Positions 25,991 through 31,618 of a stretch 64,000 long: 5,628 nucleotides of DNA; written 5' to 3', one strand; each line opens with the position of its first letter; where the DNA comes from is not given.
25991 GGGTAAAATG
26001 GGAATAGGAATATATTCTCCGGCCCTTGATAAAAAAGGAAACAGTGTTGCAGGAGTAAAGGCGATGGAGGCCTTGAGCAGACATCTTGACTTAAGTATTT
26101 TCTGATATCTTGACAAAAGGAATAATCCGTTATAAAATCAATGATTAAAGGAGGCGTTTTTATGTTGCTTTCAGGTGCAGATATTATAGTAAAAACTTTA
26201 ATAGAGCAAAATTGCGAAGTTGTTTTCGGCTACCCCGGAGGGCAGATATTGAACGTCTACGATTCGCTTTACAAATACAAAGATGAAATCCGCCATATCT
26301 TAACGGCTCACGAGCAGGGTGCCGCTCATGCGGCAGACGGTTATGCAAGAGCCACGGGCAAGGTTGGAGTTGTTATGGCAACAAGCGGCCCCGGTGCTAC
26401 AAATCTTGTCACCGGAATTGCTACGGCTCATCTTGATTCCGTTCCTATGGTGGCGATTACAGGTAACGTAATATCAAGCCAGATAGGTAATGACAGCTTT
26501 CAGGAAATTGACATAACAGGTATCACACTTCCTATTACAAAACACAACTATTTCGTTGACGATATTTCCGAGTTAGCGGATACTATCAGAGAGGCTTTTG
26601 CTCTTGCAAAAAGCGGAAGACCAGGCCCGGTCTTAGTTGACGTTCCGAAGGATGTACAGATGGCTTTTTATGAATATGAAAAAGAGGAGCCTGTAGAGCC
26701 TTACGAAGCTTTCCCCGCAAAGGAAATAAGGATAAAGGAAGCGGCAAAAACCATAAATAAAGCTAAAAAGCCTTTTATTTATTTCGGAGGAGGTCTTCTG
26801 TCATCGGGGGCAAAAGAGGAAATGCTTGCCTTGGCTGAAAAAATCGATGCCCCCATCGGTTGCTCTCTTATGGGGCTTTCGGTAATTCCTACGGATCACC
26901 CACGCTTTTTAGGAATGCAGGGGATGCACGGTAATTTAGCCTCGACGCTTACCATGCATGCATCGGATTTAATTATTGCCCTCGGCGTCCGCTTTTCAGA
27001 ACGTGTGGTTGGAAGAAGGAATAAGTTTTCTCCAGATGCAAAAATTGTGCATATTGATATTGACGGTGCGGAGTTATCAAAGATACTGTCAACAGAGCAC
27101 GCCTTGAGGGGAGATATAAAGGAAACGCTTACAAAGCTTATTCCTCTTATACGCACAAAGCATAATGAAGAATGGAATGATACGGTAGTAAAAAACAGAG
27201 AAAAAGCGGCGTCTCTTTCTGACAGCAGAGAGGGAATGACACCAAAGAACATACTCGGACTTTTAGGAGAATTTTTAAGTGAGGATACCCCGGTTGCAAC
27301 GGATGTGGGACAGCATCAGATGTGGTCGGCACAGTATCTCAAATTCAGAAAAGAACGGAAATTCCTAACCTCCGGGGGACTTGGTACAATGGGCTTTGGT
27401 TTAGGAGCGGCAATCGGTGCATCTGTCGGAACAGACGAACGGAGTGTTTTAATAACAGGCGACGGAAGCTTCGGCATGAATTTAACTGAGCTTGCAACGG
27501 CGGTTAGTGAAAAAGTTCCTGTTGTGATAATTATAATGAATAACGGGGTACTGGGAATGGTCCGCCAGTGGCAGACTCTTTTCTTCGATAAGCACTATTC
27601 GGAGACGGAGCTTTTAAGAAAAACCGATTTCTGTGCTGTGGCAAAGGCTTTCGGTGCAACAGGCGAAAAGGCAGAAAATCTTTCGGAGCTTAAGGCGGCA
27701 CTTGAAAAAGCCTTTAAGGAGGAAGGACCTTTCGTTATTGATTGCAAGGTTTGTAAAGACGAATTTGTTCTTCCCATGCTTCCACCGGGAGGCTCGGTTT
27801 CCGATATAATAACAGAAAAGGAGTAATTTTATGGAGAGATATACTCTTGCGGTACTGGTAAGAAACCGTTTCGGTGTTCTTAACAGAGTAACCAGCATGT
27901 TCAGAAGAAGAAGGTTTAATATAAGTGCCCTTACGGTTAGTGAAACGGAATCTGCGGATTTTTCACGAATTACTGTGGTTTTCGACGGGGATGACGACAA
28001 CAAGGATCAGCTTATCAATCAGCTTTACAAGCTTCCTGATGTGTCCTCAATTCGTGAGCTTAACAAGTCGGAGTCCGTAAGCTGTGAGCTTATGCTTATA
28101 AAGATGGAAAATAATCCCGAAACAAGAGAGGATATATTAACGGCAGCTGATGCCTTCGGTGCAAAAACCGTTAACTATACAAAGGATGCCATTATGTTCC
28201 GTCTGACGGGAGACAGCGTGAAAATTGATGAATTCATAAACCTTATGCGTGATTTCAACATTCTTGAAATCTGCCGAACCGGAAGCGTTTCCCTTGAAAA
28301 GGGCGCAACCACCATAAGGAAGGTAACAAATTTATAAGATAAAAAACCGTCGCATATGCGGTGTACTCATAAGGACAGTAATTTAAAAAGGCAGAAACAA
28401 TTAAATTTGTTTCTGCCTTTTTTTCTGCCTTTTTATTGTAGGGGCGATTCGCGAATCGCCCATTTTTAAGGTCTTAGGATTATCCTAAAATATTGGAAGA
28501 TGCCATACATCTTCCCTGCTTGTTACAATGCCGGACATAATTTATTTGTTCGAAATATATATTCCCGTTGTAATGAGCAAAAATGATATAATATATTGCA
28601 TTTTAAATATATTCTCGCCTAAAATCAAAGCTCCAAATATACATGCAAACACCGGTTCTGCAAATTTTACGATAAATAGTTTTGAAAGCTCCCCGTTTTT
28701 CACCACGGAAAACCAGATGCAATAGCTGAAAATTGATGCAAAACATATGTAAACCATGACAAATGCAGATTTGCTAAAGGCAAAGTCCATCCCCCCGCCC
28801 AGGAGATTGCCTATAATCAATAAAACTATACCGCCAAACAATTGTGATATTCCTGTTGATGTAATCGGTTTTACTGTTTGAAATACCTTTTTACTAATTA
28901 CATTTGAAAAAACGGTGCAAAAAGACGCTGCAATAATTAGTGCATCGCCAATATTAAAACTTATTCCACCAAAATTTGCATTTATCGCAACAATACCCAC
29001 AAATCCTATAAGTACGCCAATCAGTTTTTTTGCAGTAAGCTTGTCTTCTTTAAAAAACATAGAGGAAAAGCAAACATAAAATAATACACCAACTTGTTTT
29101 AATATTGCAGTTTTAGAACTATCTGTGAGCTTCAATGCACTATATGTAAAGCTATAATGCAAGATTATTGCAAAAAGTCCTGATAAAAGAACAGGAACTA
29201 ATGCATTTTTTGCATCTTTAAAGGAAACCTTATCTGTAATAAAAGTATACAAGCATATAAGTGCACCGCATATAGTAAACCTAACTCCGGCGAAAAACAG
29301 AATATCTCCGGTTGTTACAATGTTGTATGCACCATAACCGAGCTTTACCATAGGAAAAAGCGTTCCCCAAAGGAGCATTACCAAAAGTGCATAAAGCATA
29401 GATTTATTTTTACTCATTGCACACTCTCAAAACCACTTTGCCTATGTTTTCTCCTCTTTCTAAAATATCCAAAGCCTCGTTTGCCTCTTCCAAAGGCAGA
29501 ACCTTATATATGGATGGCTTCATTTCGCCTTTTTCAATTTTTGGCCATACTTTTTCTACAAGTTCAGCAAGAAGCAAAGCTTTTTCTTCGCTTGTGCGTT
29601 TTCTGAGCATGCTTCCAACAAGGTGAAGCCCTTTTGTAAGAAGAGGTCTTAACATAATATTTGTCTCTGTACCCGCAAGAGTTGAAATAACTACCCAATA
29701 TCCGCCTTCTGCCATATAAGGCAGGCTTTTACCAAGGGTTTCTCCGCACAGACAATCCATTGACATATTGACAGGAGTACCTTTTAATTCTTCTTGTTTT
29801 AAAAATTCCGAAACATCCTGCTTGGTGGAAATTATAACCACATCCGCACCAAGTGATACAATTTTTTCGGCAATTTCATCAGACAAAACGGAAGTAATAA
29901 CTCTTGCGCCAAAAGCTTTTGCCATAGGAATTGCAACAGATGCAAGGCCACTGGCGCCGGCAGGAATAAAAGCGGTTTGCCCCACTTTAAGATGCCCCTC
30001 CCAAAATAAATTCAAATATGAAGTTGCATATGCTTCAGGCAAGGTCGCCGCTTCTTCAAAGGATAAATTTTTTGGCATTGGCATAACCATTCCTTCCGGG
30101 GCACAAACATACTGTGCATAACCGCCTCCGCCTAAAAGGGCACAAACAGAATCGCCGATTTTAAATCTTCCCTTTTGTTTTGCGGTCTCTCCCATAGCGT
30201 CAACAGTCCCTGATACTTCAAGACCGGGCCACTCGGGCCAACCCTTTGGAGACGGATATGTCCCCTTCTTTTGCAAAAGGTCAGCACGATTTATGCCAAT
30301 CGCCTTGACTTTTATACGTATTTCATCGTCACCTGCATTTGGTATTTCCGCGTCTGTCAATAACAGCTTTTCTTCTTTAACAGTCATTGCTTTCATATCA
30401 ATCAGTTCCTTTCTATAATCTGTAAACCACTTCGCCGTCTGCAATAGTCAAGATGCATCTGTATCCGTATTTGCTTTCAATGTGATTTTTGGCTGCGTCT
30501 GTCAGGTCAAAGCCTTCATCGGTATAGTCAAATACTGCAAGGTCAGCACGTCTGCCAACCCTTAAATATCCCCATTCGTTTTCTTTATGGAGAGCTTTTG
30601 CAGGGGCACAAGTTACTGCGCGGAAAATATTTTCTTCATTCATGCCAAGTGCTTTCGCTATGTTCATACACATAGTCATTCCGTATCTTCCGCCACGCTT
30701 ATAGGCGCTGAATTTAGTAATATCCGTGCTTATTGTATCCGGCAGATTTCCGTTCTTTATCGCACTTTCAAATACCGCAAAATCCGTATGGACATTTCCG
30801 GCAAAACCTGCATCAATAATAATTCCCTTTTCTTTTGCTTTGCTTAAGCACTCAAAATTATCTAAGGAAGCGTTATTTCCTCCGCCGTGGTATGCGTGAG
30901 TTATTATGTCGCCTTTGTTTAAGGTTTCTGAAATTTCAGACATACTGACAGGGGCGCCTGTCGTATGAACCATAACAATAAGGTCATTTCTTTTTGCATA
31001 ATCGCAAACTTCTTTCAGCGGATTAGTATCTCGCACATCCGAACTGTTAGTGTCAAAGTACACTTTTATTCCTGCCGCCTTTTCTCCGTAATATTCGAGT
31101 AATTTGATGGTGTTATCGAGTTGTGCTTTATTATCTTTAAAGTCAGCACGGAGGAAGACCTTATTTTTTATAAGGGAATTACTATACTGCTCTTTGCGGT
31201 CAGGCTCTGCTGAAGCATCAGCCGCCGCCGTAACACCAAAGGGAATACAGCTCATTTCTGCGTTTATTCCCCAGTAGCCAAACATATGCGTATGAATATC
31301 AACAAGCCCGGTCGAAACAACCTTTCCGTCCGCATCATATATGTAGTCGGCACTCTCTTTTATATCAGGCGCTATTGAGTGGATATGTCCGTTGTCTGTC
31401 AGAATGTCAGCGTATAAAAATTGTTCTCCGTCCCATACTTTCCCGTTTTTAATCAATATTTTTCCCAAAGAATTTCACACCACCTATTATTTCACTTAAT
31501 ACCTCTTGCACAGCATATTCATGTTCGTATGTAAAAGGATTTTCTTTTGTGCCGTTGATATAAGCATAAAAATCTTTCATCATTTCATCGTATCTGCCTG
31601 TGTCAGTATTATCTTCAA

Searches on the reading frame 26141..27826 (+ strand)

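Call 23: search_protein_families(library=pfam, proteins=[window:26141-27826:+], max_evalue=0.00001)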
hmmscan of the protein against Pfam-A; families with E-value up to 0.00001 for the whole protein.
window:26141-27826:+ (561 aa): 3 families
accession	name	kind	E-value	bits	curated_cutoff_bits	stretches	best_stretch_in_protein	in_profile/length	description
PF02775.26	TPP_enzyme_C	-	5.1e-55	185.9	21.9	1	388-535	1-151/151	Thiamine pyrophosphate enzyme, C-terminal TPP binding domain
PF00205.28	TPP_enzyme_M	-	1.7e-43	148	30.4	1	198-333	1-137/137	Thiamine pyrophosphate enzyme, central domain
PF02776.23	TPP_enzyme_N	-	3.5e-42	143.4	26.8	1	11-127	2-118/119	Thiamine pyrophosphate enzyme, N-terminal TPP binding domain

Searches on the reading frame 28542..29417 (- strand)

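Call 23: search_protein_families(library=pfam, proteins=[window:28542-29417:-], max_evalue=0.00001)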
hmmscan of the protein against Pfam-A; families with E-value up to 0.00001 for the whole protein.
window:28542-29417:- (291 aa): 1 family
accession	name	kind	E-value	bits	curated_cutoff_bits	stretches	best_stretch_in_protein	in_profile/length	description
PF00892.27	EamA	-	5.8e-35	121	28.2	2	156-289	2-133/135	EamA-like transporter family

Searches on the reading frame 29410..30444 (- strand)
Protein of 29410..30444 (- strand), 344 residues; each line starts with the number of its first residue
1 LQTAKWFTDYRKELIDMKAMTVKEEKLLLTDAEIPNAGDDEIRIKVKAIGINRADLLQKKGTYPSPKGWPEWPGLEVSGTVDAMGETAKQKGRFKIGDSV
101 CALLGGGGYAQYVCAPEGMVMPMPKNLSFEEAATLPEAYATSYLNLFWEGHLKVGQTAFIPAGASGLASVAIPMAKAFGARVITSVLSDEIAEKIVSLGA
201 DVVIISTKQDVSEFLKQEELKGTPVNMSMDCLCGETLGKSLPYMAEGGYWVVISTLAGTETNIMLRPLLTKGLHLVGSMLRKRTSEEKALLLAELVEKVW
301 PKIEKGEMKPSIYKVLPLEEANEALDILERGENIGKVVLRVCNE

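Call 23: search_protein_families(library=pfam, proteins=[window:29410-30444:-], max_evalue=0.00001)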
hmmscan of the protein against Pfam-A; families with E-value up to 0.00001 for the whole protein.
window:29410-30444:- (344 aa): 3 families
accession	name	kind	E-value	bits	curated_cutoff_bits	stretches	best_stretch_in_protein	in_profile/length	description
PF00107.32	ADH_zinc_N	-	1.6e-17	64.1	31.8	1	166-290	1-124/129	Zinc-binding dehydrogenase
PF13602.12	ADH_zinc_N_2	-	3e-16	61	27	1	198-339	1-134/134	Zinc-binding dehydrogenase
PF08240.17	ADH_N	-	1.1e-15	58.2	23.5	1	38-125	1-104/104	Alcohol dehydrogenase GroES-like domain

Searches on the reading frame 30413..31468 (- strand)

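Call 23: search_protein_families(library=pfam, proteins=[window:30413-31468:-], max_evalue=0.00001)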
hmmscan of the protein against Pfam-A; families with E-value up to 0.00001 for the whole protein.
window:30413-31468:- (351 aa): 2 families
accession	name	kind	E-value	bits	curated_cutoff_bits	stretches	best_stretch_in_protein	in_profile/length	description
PF07969.17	Amidohydro_3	-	6.7e-16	59.3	29.7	1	279-349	410-472/472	Amidohydrolase family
PF01979.26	Amidohydro_1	-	2.5e-10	40.6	25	1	133-348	123-345/345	Amidohydrolase family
